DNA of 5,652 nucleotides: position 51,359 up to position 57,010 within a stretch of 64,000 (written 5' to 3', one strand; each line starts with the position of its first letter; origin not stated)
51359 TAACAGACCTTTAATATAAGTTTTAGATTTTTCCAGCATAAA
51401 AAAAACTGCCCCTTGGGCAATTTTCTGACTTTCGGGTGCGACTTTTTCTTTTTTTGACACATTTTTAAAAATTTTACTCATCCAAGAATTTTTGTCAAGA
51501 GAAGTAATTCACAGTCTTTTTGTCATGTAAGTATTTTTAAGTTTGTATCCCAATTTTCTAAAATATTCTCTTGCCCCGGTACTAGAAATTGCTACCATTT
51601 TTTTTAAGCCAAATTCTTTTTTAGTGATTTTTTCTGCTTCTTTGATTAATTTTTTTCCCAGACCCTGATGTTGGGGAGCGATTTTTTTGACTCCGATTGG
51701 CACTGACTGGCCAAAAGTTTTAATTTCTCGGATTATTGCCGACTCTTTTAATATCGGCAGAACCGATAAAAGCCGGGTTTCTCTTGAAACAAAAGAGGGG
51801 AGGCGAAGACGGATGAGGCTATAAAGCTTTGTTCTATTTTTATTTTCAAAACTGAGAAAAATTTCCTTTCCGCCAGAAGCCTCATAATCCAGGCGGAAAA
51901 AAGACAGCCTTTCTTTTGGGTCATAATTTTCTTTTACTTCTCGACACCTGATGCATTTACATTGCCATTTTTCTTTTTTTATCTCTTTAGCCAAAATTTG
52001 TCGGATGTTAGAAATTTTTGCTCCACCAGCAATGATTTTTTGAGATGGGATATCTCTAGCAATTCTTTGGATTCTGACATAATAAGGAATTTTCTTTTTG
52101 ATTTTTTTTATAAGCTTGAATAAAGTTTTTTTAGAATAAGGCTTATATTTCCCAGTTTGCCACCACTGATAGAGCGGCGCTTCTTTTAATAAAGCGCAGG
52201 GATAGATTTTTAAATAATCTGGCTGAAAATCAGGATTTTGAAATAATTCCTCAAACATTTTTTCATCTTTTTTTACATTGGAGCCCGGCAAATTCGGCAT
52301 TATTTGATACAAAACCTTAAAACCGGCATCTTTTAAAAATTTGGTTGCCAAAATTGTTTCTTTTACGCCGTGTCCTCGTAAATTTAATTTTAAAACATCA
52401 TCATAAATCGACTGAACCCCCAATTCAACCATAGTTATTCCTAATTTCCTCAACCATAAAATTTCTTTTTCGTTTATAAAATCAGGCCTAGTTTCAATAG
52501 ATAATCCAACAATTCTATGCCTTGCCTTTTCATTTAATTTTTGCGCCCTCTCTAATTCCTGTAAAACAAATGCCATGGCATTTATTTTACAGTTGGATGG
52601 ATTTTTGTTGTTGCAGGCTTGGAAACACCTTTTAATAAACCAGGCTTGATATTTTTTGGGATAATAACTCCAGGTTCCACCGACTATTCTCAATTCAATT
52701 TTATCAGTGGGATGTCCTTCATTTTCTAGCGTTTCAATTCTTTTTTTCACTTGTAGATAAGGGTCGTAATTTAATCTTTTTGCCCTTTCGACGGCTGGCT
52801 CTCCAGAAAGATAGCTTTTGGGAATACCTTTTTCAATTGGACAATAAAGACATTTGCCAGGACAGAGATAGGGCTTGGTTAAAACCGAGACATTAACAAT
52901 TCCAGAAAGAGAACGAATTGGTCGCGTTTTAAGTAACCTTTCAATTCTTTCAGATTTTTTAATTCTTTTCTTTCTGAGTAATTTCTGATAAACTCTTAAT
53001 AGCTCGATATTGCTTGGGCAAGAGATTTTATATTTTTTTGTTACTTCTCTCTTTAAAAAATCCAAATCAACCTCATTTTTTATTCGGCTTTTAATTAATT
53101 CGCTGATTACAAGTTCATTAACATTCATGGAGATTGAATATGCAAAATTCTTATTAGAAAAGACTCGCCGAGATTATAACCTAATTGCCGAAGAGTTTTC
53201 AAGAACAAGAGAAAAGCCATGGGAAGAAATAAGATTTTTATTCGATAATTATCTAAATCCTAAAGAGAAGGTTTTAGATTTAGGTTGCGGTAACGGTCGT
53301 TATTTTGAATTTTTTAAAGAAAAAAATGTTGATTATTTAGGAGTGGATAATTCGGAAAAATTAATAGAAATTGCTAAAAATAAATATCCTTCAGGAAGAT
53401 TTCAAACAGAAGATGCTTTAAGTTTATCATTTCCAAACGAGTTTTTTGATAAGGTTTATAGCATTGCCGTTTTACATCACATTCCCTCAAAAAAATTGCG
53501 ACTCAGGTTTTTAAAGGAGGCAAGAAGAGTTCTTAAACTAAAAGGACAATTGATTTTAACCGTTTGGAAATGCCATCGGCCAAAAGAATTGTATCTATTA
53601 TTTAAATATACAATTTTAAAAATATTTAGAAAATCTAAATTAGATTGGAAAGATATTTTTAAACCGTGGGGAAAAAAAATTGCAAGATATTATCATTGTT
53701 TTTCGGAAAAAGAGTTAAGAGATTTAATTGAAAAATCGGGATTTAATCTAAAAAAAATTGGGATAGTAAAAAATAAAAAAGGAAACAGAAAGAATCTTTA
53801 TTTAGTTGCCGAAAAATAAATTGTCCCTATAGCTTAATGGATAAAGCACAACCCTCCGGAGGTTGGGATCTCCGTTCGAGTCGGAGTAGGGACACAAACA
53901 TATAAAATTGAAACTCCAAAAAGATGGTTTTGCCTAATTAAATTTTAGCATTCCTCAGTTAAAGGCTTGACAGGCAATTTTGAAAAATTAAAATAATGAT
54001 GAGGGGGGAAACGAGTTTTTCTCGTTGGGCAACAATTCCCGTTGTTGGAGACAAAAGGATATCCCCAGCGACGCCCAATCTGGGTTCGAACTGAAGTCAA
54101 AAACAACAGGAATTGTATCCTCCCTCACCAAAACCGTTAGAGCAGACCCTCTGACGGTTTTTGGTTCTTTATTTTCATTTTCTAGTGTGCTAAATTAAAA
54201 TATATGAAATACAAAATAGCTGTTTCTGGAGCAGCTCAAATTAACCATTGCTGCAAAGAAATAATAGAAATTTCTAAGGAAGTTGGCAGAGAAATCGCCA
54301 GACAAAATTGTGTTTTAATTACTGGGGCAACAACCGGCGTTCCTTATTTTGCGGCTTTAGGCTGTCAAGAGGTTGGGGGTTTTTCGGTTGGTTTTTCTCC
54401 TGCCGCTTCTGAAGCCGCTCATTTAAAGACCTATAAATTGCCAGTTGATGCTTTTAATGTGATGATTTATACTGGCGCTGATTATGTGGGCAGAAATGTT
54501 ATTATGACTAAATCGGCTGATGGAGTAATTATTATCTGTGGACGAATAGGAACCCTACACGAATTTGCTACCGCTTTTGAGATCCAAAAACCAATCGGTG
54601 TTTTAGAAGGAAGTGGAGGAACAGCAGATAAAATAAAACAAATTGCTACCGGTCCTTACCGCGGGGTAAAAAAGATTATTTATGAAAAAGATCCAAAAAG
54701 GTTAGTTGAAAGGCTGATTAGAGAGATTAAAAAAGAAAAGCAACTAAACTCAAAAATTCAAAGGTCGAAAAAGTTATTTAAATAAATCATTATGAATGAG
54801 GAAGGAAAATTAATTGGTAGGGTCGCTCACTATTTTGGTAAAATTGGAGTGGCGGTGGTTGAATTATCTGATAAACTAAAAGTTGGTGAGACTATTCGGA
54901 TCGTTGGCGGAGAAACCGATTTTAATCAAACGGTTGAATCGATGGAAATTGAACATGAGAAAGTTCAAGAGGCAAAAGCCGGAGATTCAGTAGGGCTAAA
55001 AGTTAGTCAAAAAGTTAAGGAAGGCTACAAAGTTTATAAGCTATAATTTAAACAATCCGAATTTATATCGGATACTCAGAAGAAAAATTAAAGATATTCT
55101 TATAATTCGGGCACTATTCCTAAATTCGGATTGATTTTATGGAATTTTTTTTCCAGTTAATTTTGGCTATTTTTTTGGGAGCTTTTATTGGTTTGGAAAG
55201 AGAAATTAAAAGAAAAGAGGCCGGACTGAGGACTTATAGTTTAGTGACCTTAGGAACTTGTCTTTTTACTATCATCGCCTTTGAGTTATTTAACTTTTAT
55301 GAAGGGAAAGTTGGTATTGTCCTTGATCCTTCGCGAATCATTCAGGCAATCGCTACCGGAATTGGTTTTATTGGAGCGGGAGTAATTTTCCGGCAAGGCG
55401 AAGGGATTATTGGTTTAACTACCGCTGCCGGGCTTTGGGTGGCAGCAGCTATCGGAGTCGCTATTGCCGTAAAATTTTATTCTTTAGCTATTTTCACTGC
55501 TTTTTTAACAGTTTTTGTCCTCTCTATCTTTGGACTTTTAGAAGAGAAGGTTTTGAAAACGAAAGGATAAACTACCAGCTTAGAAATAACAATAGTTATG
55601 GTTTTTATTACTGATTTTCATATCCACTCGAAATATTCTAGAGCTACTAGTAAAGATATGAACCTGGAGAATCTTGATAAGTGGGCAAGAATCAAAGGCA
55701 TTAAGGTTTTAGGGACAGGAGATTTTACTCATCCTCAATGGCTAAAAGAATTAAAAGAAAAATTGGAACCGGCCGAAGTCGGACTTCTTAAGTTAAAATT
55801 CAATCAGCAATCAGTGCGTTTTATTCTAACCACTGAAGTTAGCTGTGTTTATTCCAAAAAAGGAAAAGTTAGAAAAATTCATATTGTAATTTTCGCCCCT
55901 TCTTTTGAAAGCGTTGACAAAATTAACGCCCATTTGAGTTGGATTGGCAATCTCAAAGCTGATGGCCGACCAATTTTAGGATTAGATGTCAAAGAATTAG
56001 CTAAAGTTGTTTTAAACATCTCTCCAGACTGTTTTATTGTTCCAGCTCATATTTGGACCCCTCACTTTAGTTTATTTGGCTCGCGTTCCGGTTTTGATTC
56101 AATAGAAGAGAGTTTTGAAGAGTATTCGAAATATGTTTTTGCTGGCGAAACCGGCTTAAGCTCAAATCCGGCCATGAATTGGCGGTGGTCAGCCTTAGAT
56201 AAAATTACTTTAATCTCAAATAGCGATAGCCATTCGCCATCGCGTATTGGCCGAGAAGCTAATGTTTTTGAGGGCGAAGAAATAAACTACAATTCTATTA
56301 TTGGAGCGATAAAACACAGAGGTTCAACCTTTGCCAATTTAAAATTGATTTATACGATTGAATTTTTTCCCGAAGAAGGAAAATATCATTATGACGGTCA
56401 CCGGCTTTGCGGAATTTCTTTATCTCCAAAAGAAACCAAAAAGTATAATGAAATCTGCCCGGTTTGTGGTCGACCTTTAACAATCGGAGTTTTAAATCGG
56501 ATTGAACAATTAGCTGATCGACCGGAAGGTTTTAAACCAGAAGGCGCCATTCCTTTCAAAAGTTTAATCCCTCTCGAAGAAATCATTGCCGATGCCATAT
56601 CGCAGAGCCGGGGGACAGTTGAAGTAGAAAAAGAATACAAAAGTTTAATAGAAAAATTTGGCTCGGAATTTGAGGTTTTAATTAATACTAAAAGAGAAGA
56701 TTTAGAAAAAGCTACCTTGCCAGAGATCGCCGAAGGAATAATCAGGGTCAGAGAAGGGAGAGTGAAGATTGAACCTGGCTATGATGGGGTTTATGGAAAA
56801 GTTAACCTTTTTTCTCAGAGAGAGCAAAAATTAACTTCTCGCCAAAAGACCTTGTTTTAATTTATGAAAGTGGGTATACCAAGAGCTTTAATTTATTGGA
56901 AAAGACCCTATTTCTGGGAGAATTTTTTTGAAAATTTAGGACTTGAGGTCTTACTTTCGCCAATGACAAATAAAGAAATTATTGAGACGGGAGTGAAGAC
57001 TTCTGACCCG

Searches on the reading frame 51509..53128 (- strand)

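Call 9: search_protein_families(library=ncbifam, proteins=[window:51509-53128:-], max_evalue=0.001)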
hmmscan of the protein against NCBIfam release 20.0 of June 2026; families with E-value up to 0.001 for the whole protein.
window:51509-53128:- (539 aa): 11 families
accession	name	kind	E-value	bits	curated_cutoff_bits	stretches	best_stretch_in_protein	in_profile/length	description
TIGR01211.1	ELP3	subfamily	3.1e-166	553.9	350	1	7-539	2-522/522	tRNA uridine(34) 5-carboxymethylaminomethyl modification radical SAM/GNAT enzyme Elp3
TIGR01212.1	TIGR01212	equivalog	1.5e-19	70.3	180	1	203-373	106-277/302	tRNA modification radical SAM protein MnmL/YtqA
TIGR00539.1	hemN_rel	equivalog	1.7e-08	33.9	205.4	1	177-320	62-198/361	radical SAM family heme chaperone HemW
TIGR03994.1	rSAM_HemZ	equivalog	1.9e-08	33.9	321.4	1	205-351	171-320/401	coproporphyrinogen dehydrogenase HemZ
NF006067.1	PRK08208.1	equivalog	9.2e-08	31.4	380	1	196-320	114-236/427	STM4012 family radical SAM protein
NF006060.0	PRK08207.1-3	equivalog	1.7e-06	27.1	653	1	212-342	246-376/477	coproporphyrinogen III oxidase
TIGR04013.1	B12_SAM_MJ_1487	hypoth_equivalog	4.3e-06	25.8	251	1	212-292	246-327/382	TIGR04013 family B12-binding domain/radical SAM domain-containing protein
NF004567.0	PRK05904.1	equivalog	7.6e-06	25.4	355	1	207-271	90-154/353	coproporphyrinogen III oxidase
NF005133.0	PRK06582.1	equivalog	1.3e-05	24.4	597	1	177-328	73-216/390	coproporphyrinogen III oxidase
NF006061.0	PRK08207.1-4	equivalog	4.3e-05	22.5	702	1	206-315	264-372/501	coproporphyrinogen III oxidase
TIGR01210.1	TIGR01210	equivalog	0.0004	19.7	212.15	1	203-345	100-244/313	archaeosine biosynthesis radical SAM protein RaSEA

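Call 10: search_protein_families(library=pfam, proteins=[window:51509-53128:-], max_evalue=0.001)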
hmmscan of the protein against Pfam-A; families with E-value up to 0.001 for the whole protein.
window:51509-53128:- (539 aa): 5 families
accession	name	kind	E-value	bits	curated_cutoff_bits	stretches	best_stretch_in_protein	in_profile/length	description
PF16199.10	Radical_SAM_C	-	9.1e-20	71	31.9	1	303-384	1-84/85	Radical_SAM C-terminal domain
PF04055.27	Radical_SAM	-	2.2e-14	54.4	29.5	1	89-293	7-164/166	Radical SAM superfamily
PF13673.13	Acetyltransf_10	-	6.5e-05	23.4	23.6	1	486-529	64-108/128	Acetyltransferase (GNAT) domain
PF23613.1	ELP3_N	-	0.00015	22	27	1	5-73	6-69/70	ELP3 N-terminal domain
PF00583.31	Acetyltransf_1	-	0.00037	21.2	20.7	0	486-528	72-116/116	Acetyltransferase (GNAT) family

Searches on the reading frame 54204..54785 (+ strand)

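Call 9: search_protein_families(library=ncbifam, proteins=[window:54204-54785:+], max_evalue=0.001)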
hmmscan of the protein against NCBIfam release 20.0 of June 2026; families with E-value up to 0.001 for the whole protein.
window:54204-54785:+ (193 aa): 3 families
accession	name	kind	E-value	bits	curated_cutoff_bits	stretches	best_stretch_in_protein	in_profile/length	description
TIGR00725.1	TIGR00725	hypoth_equivalog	3.6e-26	91.5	106.9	1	3-170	2-157/159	TIGR00725 family protein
TIGR00730.1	TIGR00730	subfamily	2.2e-06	27.5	96.35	1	5-122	3-114/178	TIGR00730 family Rossman fold protein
NF058542.1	CtkRMPhLog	equivalog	3.1e-06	27.2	300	1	3-125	2-117/177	cytokinin riboside 5'-monophosphate phosphoribohydrolase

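Call 10: search_protein_families(library=pfam, proteins=[window:54204-54785:+], max_evalue=0.001)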
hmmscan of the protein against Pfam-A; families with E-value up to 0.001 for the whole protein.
window:54204-54785:+ (193 aa): 2 families
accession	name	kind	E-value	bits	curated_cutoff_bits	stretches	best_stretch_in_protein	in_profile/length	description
PF18306.6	LDcluster4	-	3.4e-36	124.6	26.3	1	2-167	1-150/151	SLOG cluster4 family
PF03641.19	Lysine_decarbox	-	0.00042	21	27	1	54-126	8-74/131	Possible lysine decarboxylase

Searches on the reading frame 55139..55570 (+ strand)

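Call 61: search_protein_families(library=pfam, proteins=[window:55139-55570:+], max_evalue=0.001)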
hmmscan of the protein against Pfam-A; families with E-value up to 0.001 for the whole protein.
window:55139-55570:+ (143 aa): 1 family
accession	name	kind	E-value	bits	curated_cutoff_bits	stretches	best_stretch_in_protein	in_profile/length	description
PF02308.21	MgtC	-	4.3e-37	127.6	31.4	1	7-136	1-120/121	MgtC family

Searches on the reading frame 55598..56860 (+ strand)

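Call 9: search_protein_families(library=ncbifam, proteins=[window:55598-56860:+], max_evalue=0.001)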
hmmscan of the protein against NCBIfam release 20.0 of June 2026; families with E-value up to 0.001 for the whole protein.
window:55598-56860:+ (420 aa): 1 family
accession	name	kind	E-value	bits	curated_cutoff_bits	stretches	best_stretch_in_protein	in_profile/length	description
TIGR00375.1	TIGR00375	hypoth_equivalog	2.3e-52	178.6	326.6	1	6-402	3-374/374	TIGR00375 family protein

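Call 10: search_protein_families(library=pfam, proteins=[window:55598-56860:+], max_evalue=0.001)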
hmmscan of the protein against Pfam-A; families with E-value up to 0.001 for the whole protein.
window:55598-56860:+ (420 aa): 0 families
